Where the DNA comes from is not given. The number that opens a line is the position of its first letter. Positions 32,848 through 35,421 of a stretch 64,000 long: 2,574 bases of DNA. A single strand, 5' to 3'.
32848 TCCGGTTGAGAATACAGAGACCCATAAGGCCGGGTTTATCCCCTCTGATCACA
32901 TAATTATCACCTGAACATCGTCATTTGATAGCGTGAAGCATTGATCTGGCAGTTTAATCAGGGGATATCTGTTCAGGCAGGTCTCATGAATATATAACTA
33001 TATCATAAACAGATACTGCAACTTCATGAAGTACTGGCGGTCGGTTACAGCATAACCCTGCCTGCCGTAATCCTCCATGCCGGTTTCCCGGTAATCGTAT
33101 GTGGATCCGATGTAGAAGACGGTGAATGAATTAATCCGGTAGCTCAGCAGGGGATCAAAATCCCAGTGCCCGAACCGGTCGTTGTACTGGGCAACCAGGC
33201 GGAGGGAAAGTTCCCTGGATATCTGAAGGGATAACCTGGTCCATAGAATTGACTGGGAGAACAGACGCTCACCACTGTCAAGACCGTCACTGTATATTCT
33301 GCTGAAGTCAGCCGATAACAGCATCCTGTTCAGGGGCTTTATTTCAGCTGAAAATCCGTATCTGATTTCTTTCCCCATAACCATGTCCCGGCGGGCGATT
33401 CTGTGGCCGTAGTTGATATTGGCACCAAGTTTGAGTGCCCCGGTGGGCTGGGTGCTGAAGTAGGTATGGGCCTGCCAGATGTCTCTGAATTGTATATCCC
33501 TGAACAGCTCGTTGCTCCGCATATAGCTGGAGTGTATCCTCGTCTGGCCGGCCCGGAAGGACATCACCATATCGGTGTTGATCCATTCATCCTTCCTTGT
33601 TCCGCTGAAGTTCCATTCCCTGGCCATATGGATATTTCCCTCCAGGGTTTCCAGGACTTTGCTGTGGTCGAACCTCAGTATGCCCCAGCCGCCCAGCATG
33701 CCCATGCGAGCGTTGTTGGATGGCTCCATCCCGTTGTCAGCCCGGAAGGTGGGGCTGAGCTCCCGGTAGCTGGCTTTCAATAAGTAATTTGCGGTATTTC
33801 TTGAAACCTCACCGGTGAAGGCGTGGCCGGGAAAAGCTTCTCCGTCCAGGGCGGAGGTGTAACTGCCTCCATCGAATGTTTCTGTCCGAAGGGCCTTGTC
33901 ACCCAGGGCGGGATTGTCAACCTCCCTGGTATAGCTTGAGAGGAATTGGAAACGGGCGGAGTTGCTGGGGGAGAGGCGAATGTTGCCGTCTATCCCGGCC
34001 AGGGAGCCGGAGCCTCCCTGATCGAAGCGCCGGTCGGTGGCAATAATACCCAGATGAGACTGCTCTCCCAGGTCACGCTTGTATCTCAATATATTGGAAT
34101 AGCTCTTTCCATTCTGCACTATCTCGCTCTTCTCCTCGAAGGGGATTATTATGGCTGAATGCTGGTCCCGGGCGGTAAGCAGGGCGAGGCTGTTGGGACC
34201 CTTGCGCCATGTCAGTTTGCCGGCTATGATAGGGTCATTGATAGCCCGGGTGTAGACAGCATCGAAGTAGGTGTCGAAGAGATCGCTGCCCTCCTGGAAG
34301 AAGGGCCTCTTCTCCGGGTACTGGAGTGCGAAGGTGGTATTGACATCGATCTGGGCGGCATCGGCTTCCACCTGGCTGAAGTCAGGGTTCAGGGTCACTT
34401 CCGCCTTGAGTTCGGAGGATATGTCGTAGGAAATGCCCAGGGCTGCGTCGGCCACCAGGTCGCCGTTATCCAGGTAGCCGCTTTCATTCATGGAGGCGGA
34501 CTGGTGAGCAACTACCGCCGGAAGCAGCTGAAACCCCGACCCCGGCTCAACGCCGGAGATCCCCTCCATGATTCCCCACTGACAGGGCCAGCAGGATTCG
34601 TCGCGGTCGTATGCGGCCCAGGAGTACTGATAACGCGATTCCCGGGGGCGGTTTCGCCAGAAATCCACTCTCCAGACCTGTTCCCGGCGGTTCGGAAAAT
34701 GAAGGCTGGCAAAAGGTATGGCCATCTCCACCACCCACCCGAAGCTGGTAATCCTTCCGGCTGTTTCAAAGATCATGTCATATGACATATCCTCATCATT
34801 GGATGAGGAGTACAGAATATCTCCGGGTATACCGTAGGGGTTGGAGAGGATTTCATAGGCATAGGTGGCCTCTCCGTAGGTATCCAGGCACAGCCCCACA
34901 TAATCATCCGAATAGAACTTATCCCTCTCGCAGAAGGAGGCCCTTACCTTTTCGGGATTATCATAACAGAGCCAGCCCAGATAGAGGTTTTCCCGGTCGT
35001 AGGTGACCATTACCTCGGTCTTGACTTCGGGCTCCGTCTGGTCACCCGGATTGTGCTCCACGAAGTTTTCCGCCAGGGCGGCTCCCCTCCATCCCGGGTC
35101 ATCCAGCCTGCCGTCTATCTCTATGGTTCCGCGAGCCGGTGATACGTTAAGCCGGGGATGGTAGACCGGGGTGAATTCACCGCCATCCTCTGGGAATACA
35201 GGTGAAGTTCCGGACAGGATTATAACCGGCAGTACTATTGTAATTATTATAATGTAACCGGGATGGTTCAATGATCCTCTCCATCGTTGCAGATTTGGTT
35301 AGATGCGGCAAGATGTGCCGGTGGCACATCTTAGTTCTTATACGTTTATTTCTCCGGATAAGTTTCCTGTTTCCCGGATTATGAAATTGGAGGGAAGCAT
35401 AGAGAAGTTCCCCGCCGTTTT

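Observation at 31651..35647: New MITE-like family (3 copies); two inverted copies bracket a 3.6-kb three-gene cargo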

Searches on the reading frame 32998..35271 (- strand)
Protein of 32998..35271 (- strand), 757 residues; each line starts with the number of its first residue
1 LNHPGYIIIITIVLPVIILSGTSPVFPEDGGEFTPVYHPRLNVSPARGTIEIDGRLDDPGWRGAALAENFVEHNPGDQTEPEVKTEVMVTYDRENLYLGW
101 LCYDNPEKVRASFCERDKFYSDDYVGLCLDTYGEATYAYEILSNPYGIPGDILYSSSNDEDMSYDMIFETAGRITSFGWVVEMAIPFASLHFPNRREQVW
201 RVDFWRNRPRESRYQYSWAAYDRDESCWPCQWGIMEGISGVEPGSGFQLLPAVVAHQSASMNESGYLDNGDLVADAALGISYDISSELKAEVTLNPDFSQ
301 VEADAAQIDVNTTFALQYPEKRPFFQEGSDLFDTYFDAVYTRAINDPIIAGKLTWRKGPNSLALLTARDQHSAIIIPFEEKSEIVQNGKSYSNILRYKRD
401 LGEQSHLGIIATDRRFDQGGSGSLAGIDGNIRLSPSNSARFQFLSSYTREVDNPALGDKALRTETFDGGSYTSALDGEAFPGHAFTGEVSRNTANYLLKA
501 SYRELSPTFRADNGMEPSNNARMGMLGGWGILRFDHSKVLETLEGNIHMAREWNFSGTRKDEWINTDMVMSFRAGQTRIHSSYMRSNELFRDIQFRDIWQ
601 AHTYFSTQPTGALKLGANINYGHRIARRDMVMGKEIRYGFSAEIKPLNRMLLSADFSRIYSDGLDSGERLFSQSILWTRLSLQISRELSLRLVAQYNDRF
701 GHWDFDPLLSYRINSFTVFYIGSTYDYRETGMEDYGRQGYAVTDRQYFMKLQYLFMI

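Call 14: search_protein_families(library=pfam, proteins=[window:32998-35271:-], max_evalue=0.01)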
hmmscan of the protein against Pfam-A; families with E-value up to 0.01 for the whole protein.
window:32998-35271:- (757 aa): 2 families
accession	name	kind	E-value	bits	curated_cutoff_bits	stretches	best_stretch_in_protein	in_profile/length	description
PF19313.5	DUF5916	-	1.4e-10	41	22.6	1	274-344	26-94/572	Domain of unknown function (DUF5916)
PF06452.16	CBM9_1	-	4.5e-05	23.9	23.4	1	52-195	1-138/185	Carbohydrate family 9 binding domain-like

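Call 21: find_homologous_proteins(query=window:32998-35271:-, max_evalue=1e-30)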
Query window:32998-35271:- (757 aa): 5584 proteins with E <= 1e-30 among 8000 candidates; the best 120 are listed.
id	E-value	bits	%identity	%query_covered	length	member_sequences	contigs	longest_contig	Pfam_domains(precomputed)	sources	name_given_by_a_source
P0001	0.0e+0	1769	100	100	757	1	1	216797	PF19313.6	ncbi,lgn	-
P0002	0.0e+0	1332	73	100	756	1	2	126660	PF19313.6,PF06452.17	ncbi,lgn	-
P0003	0.0e+0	1212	69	96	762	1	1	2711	PF19313.6,PF06452.17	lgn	-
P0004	0.0e+0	1186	66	98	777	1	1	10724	PF19313.6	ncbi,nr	ncbi:MAG: hypothetical protein GF417_00425 [Candidatus Latescibacteria bacterium]|nr:hypothetical pr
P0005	0.0e+0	1186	67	99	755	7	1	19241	PF19313.6,PF06452.17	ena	-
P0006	0.0e+0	1185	66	99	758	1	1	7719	PF19313.6,PF06452.17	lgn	-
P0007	0.0e+0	1178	69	96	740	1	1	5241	PF19313.6,PF06452.17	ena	-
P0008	0.0e+0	1176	66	99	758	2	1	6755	PF19313.6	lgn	-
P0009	0.0e+0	1171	66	96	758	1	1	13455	PF19313.6,PF06452.17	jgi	jgi:hypothetical protein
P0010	0.0e+0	1169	65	99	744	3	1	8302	PF19313.6,PF06452.17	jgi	jgi:hypothetical protein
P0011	0.0e+0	1165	67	96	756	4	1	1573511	PF19313.6,PF06452.17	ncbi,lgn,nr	ncbi:MAG: DUF5916 domain-containing protein [Candidatus Krumholzibacteriota bacterium]|nr:DUF5916 do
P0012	0.0e+0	1163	64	100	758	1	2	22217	PF19313.6,PF06452.17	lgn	-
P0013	0.0e+0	1146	66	96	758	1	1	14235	PF19313.6,PF06452.17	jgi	jgi:hypothetical protein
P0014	0.0e+0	1146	63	100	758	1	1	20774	PF19313.6,PF06452.17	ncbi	-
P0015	0.0e+0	1143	66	96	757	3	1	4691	PF19313.6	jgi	jgi:hypothetical protein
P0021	0.0e+0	1125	63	99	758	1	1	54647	PF19313.6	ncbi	-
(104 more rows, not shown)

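Call 22: find_encoding_contigs(protein=P0002, flank=10000, max_places=4)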
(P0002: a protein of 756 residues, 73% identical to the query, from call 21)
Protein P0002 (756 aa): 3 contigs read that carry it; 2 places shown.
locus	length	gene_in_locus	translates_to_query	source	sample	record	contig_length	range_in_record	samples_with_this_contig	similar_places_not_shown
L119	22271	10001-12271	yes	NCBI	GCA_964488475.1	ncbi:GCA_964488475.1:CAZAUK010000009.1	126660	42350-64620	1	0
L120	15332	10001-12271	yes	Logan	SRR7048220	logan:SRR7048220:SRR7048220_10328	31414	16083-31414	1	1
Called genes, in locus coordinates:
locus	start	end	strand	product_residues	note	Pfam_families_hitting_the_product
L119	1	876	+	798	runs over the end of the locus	PF02633:Creatininase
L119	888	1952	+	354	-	PF02746:MR_MLE_N, PF13378:MR_MLE_C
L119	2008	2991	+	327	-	PF01180:DHO_dh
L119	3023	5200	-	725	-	PF01326:PPDK_N, PF00391:PEP-utilizers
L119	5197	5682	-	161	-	PF01243:PNPOx_N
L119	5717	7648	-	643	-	PF12969:DUF3857, PF12970:DUF3858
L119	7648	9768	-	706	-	PF12969:DUF3857, PF01841:Transglut_core (weak)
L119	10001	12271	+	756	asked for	PF06452:CBM9_1 (weak), PF19313:DUF5916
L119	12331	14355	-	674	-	PF26550:Tricorn_2nd (weak), PF26549:Tricorn_N, PF07676:PD40, PF26550:Tricorn_2nd (weak), PF26549:Tricorn_N (weak), PF25174:Beta-prop_THOC3 (weak), PF26549:Tricorn_N (weak), PF00326:Peptidase_S9, +4 more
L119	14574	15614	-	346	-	-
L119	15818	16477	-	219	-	PF01613:Flavin_Reduct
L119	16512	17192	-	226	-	PF13549:ATP-grasp_5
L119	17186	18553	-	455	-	PF02629:CoA_binding, PF13380:CoA_binding_2, PF13607:Succ_CoA_lig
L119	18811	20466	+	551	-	PF01425:Amidase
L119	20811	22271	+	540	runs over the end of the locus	PF03577:Peptidase_C69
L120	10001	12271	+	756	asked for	PF06452:CBM9_1 (weak), PF19313:DUF5916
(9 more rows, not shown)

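Call 23: find_encoding_contigs(protein=P0001, flank=10000, max_places=6)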
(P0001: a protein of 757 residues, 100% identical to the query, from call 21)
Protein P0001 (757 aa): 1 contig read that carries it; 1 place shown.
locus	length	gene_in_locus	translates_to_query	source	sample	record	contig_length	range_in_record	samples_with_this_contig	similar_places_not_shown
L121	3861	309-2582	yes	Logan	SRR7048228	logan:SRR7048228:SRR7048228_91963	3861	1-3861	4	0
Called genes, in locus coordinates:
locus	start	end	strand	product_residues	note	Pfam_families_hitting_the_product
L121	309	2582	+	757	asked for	PF19313:DUF5916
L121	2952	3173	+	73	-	PF11146:DUF2905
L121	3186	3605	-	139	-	-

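Call 37: find_encoding_contigs(protein=P0011, flank=10000, max_places=2)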
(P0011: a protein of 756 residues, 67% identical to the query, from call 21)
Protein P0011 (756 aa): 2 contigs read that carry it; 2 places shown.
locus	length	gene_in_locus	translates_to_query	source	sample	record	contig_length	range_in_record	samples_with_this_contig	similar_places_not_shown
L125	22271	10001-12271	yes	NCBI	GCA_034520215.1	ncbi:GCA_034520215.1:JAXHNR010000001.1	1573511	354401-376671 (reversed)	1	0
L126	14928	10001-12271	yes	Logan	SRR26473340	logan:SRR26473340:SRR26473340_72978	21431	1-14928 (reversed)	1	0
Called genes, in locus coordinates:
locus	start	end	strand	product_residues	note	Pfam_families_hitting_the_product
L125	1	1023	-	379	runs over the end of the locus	PF03977:OAD_beta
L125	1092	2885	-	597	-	PF00682:HMGL-like, PF02436:PYC_OADA, PF00364:Biotin_lipoyl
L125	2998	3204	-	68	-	PF04277:OAD_gamma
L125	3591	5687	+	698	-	PF01432:Peptidase_M3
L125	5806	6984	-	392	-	PF07690:MFS_1, PF01306:LacY_symp (weak), PF07690:MFS_1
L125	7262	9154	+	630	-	PF17297:PEPCK_N, PF00821:PEPCK_GTP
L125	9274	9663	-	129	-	-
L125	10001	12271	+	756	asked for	PF06452:CBM9_1 (weak), PF19313:DUF5916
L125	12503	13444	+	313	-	PF04055:Radical_SAM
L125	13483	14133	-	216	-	PF00485:PRK, PF13238:AAA_18 (weak)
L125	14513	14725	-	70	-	PF07311:Dodecin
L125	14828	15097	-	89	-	-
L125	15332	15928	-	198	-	-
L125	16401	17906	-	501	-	PF00158:Sigma54_activat, PF14532:Sigma54_activ_2, PF07728:AAA_5 (weak), PF25601:AAA_lid_14, PF02954:HTH_8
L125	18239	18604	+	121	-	PF05402:PqqD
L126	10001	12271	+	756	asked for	PF06452:CBM9_1 (weak), PF19313:DUF5916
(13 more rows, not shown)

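Call 38: find_encoding_contigs(protein=P0021, flank=10000, max_places=2)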
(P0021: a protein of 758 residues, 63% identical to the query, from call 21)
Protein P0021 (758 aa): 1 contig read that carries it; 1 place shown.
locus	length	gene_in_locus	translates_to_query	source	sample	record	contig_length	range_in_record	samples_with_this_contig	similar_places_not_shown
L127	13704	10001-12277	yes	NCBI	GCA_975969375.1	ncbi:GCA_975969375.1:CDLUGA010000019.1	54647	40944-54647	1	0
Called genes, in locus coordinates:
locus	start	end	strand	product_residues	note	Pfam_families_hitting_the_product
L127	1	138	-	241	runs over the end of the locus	PF00149:Metallophos, PF12850:Metallophos_2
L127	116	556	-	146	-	PF01029:NusB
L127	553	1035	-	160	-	PF00885:DMRL_synthase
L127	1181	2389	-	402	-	PF00926:DHBP_synthase, PF00925:GTP_cyclohydro2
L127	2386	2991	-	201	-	PF00677:Lum_binding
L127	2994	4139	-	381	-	PF00383:dCMP_cyt_deam_1, PF14437:MafB19-deam (weak), PF01872:RibD_C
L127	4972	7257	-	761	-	PF00930:DPPIV_N, PF00326:Peptidase_S9, PF00756:Esterase (weak)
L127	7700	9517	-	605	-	PF00884:Sulfatase, PF01663:Phosphodiest (faint), PF16347:SGSH_C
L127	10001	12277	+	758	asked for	PF19313:DUF5916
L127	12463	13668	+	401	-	PF13472:Lipase_GDSL_2 (faint)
